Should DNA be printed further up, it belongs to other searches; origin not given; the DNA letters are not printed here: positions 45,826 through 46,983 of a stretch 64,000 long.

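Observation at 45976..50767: SbcD-like / membrane-anchored SMC-like ATPase / PolB-type DEDDy exonuclease operon: a yhaO-yhaN-type module with a non-orthologous third nuclease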

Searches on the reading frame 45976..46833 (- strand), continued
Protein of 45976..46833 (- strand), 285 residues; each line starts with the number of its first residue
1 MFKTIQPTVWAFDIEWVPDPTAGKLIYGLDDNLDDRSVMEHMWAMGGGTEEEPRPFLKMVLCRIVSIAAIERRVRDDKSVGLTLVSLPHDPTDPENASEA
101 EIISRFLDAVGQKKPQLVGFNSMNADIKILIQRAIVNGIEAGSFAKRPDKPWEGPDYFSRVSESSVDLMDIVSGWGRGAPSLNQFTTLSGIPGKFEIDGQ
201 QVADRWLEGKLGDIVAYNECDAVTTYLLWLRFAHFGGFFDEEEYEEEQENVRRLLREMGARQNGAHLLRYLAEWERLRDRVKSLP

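Call 38: find_encoding_contigs(protein=P0016, flank=4000, max_places=3)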
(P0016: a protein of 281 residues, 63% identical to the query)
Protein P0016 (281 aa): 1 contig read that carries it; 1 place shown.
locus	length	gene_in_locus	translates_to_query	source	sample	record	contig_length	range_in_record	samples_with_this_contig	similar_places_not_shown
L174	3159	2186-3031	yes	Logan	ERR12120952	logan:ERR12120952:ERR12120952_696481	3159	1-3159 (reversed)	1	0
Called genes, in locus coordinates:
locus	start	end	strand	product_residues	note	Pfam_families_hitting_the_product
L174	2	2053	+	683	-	?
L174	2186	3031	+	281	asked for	PF10108:DNA_pol_B_exo2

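Call 39: search_solved_structures(query=A1, max_evalue=1, show_alignments=1)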
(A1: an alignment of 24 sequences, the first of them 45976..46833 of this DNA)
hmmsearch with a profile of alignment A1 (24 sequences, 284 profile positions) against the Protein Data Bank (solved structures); distinct sequences matched with E-value up to 1: 22.
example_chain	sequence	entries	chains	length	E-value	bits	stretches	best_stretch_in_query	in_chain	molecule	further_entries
5h12_A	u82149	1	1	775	0.00054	22.2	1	96-227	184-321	Deep Vent DNA Polymerase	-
2jgu_A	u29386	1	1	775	0.002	20.3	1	95-227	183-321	DNA POLYMERASE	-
3a2f_A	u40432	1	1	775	0.0026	19.9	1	97-227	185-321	DNA polymerase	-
4ahc_A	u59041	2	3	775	0.0026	19.9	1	97-227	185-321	DNA POLYMERASE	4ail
1d5a_A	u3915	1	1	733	0.011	17.9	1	96-227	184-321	PROTEIN (DNA POLYMERASE)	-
1qqc_A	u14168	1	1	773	0.018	17.2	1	96-227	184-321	DNA POLYMERASE II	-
7b06_A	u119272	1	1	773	0.021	17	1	97-227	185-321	DNA polymerase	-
7b08_A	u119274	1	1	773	0.021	17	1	97-227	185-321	DNA polymerase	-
7b07_A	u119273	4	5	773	0.021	17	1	97-227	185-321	DNA polymerase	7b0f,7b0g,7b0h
1tgo_A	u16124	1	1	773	0.021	17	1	97-227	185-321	PROTEIN (THERMOSTABLE B DNA POLYMERASE)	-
9oax_A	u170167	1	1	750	0.024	16.8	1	97-227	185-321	5-270, TNA polymerase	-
9oay_A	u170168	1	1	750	0.024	16.8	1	97-227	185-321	8-64, TNA polymerase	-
8t3x_A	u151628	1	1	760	0.024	16.8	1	97-227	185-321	10-92, TNA polymerase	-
9oat_A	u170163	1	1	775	0.025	16.7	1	97-227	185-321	5-270, TNA polymerase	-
9oau_A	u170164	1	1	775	0.025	16.7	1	97-227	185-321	7-47, TNA polymerase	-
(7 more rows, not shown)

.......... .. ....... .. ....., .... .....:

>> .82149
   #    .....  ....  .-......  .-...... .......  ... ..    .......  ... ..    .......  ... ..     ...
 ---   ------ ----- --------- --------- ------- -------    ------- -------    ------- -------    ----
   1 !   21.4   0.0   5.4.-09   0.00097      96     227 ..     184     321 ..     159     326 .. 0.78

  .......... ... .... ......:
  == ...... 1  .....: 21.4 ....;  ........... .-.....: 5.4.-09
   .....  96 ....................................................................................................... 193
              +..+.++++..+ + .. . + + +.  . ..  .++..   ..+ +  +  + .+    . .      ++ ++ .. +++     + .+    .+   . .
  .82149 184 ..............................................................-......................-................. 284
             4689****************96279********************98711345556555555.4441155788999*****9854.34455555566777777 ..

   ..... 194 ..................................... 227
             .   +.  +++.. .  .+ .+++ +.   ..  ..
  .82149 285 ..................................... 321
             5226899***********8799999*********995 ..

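Call 45: list_cluster_members(proteins=[window:45976-46833:-, window:46826-49525:-, window:53628-56891:-])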
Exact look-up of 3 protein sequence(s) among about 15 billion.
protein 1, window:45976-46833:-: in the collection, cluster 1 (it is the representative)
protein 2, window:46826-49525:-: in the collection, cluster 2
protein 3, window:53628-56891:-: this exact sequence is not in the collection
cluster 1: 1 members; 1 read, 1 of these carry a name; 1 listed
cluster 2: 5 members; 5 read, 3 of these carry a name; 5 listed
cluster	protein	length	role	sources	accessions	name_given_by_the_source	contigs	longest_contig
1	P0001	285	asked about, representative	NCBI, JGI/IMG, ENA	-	hypothetical protein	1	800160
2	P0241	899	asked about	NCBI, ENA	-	-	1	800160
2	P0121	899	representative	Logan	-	-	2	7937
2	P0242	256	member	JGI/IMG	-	uncharacterized protein YhaN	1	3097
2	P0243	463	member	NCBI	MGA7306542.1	MAG: AAA family ATPase, partial [Rhodothermales bacterium]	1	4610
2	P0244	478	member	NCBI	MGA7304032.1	MAG: hypothetical protein WBW88_04130, partial [Rhodothermales bacterium]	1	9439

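Call 52: predict_structure(alignment_id=A1)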
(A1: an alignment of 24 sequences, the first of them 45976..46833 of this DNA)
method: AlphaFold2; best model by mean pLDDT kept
length: 285 residues; sequences in the alignment: 24
mean_pLDDT: 92.7   pTM: 0.91
mean pLDDT of the five models: 92.7, 89.0, 87.9, 87.4, 86.0
residues with pLDDT >= 90: 222; 70-90: 57; 50-70: 6; < 50: 0
segments of 3 or more residues with pLDDT < 50: none
pLDDT, mean of each block of 10 residues (from residue 1): 92 96 97 97 95 92 97 95 95 92 97 94 88 96 90 83 87 69 91 85 95 96 97 96 98 97 94 97 86
secondary structure, 60 per line:
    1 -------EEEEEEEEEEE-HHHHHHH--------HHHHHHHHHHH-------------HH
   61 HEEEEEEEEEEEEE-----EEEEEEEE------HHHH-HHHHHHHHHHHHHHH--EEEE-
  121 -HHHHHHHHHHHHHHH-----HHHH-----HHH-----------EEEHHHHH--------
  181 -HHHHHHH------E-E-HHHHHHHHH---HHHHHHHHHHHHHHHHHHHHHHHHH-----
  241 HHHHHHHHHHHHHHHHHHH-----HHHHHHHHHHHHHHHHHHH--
elements in order: E8-18 H20-26 H35-45 E62-74 E80-87 H94-97 H99-113 E116-119 H122-136 H142-145 E165-167 H168-172 H182-188 H199-207 H211-235 H241-259 H265-283

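Call 55: fold_search(model_id=the predicted structure, library=pdb)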
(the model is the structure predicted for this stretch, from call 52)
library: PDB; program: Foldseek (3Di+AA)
matches with E <= 10: 479; with E <= 0.001: 67
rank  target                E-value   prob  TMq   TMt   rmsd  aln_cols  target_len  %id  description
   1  6s1c_E                9.5e-07  1.00  0.50  0.37   6.5       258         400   17  P3221 crystal form of the Ctf18-1-8/Pol2(1-528) complex (released 2020-07-08)
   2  6s1c_A                2.1e-06  1.00  0.50  0.35   6.5       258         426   17  P3221 crystal form of the Ctf18-1-8/Pol2(1-528) complex (released 2020-07-08)
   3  8twa_E                3.9e-06  1.00  0.50  0.14   7.0       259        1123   17  Cryo-EM structure of S. cerevisiae Ctf18-RFC-PCNA-PolE-DNA complex (released 2024-09-04)
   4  5oki_A                4.4e-06  1.00  0.50  0.33   6.6       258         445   17  Crystal structure of the Ctf18-1-8 module from Ctf18-RFC in complex with a 63 kDa fragment of DNA Polymerase epsilon (released 2017-12-20)
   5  5oki_B                4.6e-06  1.00  0.50  0.32   6.6       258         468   17  Crystal structure of the Ctf18-1-8 module from Ctf18-RFC in complex with a 63 kDa fragment of DNA Polymerase epsilon (released 2017-12-20)
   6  7b0h_E                4.9e-06  1.00  0.45  0.20  14.2       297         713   16  TgoT_6G12 Ternary complex (released 2021-01-13)
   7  8tw9_E                5.4e-06  1.00  0.50  0.14   7.0       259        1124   17  Cryo-EM structure of S. cerevisiae PolE-Ctf18-8-1-DNA (released 2024-09-04)
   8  4ptf_A                6.1e-06  1.00  0.50  0.14   6.9       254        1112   18  Ternary crystal structure of yeast DNA polymerase epsilon with template G (released 2014-04-30)
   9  7b0f_A                7.5e-06  1.00  0.47  0.21  14.0       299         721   17  TgoT_6G12 Binary complex (released 2020-12-30)
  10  7b0h_F                7.5e-06  1.00  0.46  0.19  14.2       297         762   16  TgoT_6G12 Ternary complex (released 2021-01-13)
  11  9b8r_E                9.4e-06  1.00  0.50  0.14   7.2       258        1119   17  Cryo-EM structure of S. cerevisiae PolE-core-DNA (released 2024-10-09)
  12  4k8x_A                9.9e-06  1.00  0.47  0.20  14.0       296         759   18  Binary complex of 9N DNA polymerase in the replicative state (released 2013-06-26)
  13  7b0g_A                1.1e-05  1.00  0.46  0.20  14.1       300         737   16  TgoT_6G12 binary with 2 hCTPs (released 2020-12-30)
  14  7b06                  1.2e-05  1.00  0.47  0.22  13.8       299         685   17  TgoT_RT521 apo (released 2020-12-30)
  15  5h12                  1.2e-05  1.00  0.45  0.19  14.2       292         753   18  Crystal structure of Deep Vent DNA Polymerase (released 2017-01-25)
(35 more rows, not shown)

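Call 57: search_protein_families(library=phrogs, proteins=[window:45976-46833:-], max_evalue=0.001)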
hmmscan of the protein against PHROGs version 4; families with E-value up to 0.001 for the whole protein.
window:45976-46833:- (285 aa): 2 families
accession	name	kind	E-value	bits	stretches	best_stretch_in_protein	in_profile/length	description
phrog_25228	-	DNA, RNA and nucleotide metabolism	9e-09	35.8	1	98-223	93-217/326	3'-5' exonuclease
phrog_403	-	DNA, RNA and nucleotide metabolism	2.1e-07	31.2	1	97-249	125-263/321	DNA polymerase exonuclease subunit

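Call 75: search_protein_representatives(alignment_id=A1)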
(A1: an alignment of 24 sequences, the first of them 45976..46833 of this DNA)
Query: 24 sequences, 284 profile positions. Proteins with E-value up to 0.001 (for the whole library): 2373; up to 1e-10: 877; up to 1e-30: 180. The best 150 are listed.
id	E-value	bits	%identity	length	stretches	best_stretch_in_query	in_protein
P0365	5.1e-134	462.0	-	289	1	1-282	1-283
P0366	2.1e-104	364.8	-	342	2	1-260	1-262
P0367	5.0e-100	350.5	-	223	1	64-282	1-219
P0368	5.1e-100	350.4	-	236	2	1-162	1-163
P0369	1.2e-99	349.2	-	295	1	6-282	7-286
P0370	1.8e-98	345.3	-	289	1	1-281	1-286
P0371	2.5e-96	338.3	-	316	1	1-278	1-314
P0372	7.3e-96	336.8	-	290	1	1-278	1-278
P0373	1.0e-95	336.4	-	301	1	1-278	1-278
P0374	1.7e-94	332.3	-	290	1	1-278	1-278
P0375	2.0e-93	328.8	-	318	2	54-280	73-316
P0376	1.9e-90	319.1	-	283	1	1-275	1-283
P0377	1.1e-89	316.5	-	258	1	1-212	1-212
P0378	3.1e-87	308.5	-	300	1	2-280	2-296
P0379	5.0e-87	307.8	-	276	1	1-275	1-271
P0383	3.7e-84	298.4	-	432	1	2-280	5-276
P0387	4.3e-82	291.6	-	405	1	2-278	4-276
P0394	9.3e-80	284.0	-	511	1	1-278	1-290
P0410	9.3e-74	264.3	-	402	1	3-278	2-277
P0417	1.6e-70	253.6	-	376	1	1-276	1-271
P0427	5.0e-66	238.9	-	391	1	1-279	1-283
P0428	1.1e-65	237.7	-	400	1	32-279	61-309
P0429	2.9e-64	233.1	-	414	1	1-276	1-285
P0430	2.4e-63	230.1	-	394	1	2-279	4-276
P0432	1.6e-62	227.5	-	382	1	1-278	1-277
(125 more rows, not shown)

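Call 76: search_protein_families(library=pfam, proteins=[P0394, P0383, P0387, P0410, P0429, P0428, P0430, P0427, P0432, P0417], max_evalue=0.001)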
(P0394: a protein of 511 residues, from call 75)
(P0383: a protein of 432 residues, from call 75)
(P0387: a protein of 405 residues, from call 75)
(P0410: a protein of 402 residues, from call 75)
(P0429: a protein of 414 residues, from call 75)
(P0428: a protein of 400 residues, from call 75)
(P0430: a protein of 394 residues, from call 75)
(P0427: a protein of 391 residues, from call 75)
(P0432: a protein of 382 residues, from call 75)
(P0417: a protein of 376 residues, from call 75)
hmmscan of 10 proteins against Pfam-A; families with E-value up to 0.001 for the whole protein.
P0394 (511 aa): 1 family
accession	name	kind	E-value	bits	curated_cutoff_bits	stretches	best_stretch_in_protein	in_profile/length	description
PF10108.15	DNA_pol_B_exo2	-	3e-46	158.2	24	1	58-286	3-213/213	Predicted 3'-5' exonuclease related to the exonuclease domain of PolB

P0383 (432 aa): 1 family
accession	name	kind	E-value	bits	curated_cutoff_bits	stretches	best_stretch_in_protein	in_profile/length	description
PF10108.15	DNA_pol_B_exo2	-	2.2e-48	165.2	24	1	59-270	3-213/213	Predicted 3'-5' exonuclease related to the exonuclease domain of PolB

P0387 (405 aa): 1 family
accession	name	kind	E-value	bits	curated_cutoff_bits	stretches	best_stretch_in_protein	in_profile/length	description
PF10108.15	DNA_pol_B_exo2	-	5.6e-52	177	24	1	58-272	3-213/213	Predicted 3'-5' exonuclease related to the exonuclease domain of PolB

P0410 (402 aa): 1 family
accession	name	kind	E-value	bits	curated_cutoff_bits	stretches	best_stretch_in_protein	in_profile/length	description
PF10108.15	DNA_pol_B_exo2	-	1.5e-41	142.9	24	1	54-273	2-213/213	Predicted 3'-5' exonuclease related to the exonuclease domain of PolB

P0429 (414 aa): 1 family
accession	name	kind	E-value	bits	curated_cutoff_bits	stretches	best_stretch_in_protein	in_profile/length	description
PF10108.15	DNA_pol_B_exo2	-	4.5e-40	138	24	1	64-283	2-213/213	Predicted 3'-5' exonuclease related to the exonuclease domain of PolB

P0428 (400 aa): 1 family
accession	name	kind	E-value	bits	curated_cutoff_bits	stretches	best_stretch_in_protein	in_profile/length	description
PF10108.15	DNA_pol_B_exo2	-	1.6e-46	159.2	24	1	84-304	2-213/213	Predicted 3'-5' exonuclease related to the exonuclease domain of PolB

P0430 (394 aa): 3 families
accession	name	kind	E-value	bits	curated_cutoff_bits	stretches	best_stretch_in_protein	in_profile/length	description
PF10108.15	DNA_pol_B_exo2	-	1.5e-46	159.2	24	1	62-271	4-213/213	Predicted 3'-5' exonuclease related to the exonuclease domain of PolB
PF13482.12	RNase_H_2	-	3.5e-06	27.5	22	1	88-227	36-160/165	RNase_H superfamily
PF03104.25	DNA_pol_B_exo1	-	9.8e-05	22.3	23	1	95-142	142-191/242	DNA polymerase family B, exonuclease domain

P0427 (391 aa): 1 family
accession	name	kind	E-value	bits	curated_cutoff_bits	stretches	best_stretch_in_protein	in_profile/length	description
PF10108.15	DNA_pol_B_exo2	-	1.2e-45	156.2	24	1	57-278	2-213/213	Predicted 3'-5' exonuclease related to the exonuclease domain of PolB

P0432 (382 aa): 1 family
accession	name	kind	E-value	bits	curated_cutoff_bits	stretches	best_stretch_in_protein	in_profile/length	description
PF10108.15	DNA_pol_B_exo2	-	7e-41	140.7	24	1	55-273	2-213/213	Predicted 3'-5' exonuclease related to the exonuclease domain of PolB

P0417 (376 aa): 1 family
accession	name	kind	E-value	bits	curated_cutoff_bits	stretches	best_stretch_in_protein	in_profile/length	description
PF10108.15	DNA_pol_B_exo2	-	2.2e-44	152.1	24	1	54-269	2-213/213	Predicted 3'-5' exonuclease related to the exonuclease domain of PolB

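Call 78: search_dna_similar(query=window:45976-46833:-, collection=phages, mode=protein, max_rows=8)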
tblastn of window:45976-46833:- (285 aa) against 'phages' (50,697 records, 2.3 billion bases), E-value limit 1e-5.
Records with a match: 1; places in all: 1; records where one place covers at least 80% of the query: 0.
Best place of each record, by identity: <60% 1.
By first word of the organism name: Rhizobium 1.
By host as written in the record: Rhizobium etli N6212 1.
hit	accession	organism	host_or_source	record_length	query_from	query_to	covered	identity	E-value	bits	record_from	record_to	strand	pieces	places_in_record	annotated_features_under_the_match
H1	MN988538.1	Rhizobium phage RHph_Y25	Rhizobium etli N6212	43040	67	232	58%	27.1%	2e-6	55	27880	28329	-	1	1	exonuclease DnaQ-like protein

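Call 79: search_dna_similar(query=window:45976-46833:-, collection=plasmids, mode=protein, max_rows=12)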
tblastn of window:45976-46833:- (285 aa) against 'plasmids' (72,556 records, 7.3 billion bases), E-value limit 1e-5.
Records with a match: 10; places in all: 10; records where one place covers at least 80% of the query: 6.
Best place of each record, by identity: <60% 10.
By first word of the organism name: Neisseria 2; Methylobacterium 2; Azospirillum 2; Legionella 1; Methylorubrum 1; Candidatus 1; Bradyrhizobium 1.
By predicted mobility (MOB-suite, as given by PLSDB): non-mobilizable 5; mobilizable 3; conjugative 2.
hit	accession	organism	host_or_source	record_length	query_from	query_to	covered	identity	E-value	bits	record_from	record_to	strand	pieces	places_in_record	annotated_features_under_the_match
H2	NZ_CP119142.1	Neisseria gonorrhoeae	Homo sapiens,whole organism,synovial ...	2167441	1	275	96%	30.3%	6e-25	111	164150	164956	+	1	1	none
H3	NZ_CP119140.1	Neisseria gonorrhoeae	Homo sapiens,whole organism,blood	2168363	1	275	96%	30.3%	6e-25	111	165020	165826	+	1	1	none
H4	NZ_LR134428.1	Legionella adelaidensis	environmental,Cooling tower water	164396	6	275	95%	28.2%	1e-21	101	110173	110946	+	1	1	3'-5' exonuclease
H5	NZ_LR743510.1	Methylobacterium bullatum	-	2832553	8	237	81%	31.9%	2e-20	98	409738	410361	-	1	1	none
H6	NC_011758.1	Methylorubrum extorquens CM4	-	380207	56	281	79%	30.2%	2e-12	74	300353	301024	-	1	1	3'-5' exonuclease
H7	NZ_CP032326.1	Azospirillum argentinense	soil sample,Agricultural field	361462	31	275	86%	26.9%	9e-10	66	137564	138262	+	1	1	3'-5' exonuclease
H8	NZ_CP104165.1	Candidatus Bandiella numerosa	Cryptomonas gyropyrenoidosa SAG ...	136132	5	263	91%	23.4%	2e-13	77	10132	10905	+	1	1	ribonuclease H-like domain-containing protein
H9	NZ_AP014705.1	Methylobacterium aquaticum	-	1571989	56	274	77%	27.5%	4e-13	77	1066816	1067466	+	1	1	none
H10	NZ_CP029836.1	Azospirillum ramasamyi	single cell,Cow dung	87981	50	233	65%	25.7%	3e-9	65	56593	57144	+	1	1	ribonuclease H-like domain-containing protein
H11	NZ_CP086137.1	Bradyrhizobium barranii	Glycine max cv. AC Orford,Cell ...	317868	56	170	40%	33.3%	2e-6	56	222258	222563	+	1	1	hypothetical protein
